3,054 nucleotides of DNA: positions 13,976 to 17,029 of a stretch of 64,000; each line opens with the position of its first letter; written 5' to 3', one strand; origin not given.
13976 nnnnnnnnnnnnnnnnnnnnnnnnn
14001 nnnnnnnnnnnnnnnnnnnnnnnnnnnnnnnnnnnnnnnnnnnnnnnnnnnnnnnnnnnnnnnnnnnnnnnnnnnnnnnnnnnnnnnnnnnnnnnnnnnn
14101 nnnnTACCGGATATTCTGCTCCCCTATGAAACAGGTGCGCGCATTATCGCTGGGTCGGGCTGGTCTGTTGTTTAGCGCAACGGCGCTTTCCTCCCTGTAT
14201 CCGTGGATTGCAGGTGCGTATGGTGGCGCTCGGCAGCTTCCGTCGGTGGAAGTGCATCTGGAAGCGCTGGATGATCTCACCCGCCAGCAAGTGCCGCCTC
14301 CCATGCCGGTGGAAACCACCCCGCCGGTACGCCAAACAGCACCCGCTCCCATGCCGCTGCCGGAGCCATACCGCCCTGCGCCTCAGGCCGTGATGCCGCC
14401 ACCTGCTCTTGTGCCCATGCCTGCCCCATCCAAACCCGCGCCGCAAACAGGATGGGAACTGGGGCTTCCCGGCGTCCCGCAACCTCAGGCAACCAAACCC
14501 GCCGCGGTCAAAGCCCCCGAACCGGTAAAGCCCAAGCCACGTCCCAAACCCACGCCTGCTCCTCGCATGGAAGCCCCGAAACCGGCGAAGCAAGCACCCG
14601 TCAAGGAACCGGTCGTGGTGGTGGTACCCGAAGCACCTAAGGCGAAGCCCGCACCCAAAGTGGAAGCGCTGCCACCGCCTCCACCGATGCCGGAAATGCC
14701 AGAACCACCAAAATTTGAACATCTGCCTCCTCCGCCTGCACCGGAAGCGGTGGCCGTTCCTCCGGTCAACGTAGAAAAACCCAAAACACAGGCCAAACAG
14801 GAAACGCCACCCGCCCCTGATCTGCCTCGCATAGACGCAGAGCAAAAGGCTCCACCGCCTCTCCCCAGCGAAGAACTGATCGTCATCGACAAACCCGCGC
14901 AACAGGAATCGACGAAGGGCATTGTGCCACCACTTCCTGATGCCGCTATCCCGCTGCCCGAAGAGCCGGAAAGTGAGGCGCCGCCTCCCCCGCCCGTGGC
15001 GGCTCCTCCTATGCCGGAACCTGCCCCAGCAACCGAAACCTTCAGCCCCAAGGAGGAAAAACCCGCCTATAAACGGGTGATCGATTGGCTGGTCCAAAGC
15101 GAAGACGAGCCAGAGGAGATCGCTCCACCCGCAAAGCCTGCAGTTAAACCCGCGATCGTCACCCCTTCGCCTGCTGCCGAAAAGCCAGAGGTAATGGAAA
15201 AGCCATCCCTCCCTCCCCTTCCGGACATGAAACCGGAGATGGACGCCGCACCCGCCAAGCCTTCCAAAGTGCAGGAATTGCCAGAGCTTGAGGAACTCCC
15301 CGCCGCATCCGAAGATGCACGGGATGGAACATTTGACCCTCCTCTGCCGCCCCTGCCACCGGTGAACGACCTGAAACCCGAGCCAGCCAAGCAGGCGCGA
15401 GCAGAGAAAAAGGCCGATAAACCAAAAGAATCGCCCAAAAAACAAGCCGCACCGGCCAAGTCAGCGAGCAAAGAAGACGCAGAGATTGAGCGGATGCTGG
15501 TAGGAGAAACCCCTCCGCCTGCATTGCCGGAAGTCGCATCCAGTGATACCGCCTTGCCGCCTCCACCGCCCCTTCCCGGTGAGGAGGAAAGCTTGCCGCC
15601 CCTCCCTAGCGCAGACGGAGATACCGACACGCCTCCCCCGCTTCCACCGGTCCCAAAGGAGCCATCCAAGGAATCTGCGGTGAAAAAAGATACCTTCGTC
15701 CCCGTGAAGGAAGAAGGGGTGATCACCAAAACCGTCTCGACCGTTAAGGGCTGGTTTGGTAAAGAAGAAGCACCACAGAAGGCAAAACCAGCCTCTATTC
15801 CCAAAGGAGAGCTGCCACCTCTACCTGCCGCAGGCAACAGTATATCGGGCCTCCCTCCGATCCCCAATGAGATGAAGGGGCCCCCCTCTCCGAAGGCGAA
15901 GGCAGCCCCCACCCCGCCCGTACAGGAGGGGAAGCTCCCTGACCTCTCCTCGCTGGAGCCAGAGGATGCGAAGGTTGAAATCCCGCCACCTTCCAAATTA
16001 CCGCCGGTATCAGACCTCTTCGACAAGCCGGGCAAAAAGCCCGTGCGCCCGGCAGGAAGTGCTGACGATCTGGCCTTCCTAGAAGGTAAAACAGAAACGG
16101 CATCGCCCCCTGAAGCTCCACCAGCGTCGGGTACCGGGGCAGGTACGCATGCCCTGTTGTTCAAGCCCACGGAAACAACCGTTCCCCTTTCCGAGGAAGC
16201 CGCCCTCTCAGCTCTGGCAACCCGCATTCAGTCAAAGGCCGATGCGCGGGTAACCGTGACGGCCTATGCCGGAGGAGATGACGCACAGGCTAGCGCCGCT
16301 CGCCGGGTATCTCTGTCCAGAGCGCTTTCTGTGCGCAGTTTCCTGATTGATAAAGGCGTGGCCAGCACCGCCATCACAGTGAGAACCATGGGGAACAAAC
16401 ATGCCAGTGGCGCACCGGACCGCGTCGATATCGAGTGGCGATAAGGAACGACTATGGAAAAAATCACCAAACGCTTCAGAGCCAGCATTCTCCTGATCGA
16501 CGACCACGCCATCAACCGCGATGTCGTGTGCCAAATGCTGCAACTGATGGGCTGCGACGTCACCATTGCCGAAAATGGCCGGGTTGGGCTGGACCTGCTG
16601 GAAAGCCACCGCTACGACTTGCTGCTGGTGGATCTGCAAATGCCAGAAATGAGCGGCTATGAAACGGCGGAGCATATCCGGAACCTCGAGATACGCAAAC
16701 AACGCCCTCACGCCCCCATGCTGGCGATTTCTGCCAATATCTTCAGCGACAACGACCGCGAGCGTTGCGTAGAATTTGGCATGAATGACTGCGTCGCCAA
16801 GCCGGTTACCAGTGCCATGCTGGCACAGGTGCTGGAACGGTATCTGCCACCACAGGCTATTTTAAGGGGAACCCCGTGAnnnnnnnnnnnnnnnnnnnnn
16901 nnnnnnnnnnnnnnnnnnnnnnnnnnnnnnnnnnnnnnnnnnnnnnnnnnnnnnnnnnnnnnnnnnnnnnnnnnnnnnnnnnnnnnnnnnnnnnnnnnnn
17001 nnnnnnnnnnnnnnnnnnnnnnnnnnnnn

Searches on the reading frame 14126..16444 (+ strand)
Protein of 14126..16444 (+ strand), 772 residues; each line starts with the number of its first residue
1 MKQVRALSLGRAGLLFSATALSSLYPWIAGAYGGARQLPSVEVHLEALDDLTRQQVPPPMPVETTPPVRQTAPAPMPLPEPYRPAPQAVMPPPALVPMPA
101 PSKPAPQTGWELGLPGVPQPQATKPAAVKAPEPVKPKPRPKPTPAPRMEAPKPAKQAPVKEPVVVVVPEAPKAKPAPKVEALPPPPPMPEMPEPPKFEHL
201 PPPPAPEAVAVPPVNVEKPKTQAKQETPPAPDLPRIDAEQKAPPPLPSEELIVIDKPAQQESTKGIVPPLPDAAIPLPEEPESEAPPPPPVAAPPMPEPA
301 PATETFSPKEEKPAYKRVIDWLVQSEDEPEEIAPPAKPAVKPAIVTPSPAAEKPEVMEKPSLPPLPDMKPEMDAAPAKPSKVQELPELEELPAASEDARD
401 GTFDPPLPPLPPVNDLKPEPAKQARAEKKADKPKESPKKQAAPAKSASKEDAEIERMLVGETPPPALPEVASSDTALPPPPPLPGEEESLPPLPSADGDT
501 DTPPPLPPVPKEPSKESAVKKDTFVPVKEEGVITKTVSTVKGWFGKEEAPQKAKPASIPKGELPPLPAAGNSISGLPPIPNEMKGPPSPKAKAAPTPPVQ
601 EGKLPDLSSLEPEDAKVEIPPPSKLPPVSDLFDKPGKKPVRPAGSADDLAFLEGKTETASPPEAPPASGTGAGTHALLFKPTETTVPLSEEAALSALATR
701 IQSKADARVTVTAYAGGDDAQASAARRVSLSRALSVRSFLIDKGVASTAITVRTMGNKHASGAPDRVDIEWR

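Call 16: search_protein_families(library=pfam, proteins=[window:14126-16444:+], max_evalue=0.001)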
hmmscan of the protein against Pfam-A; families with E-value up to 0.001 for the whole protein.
window:14126-16444:+ (772 aa): 1 family
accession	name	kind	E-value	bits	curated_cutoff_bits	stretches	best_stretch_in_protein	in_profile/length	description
PF00691.25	OmpA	-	4.5e-09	37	27.2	1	678-759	1-83/98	OmpA family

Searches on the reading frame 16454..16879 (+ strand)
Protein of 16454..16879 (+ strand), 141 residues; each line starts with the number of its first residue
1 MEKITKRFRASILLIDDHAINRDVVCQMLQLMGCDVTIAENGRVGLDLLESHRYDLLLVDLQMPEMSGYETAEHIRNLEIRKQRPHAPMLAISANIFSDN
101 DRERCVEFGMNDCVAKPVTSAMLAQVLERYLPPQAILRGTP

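Call 16: search_protein_families(library=pfam, proteins=[window:16454-16879:+], max_evalue=0.001)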
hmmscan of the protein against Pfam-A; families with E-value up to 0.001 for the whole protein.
window:16454-16879:+ (141 aa): 1 family
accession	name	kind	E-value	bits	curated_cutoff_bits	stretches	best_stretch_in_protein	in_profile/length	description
PF00072.30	Response_reg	-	2.2e-24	86.2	30.2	1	12-127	1-110/111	Response regulator receiver domain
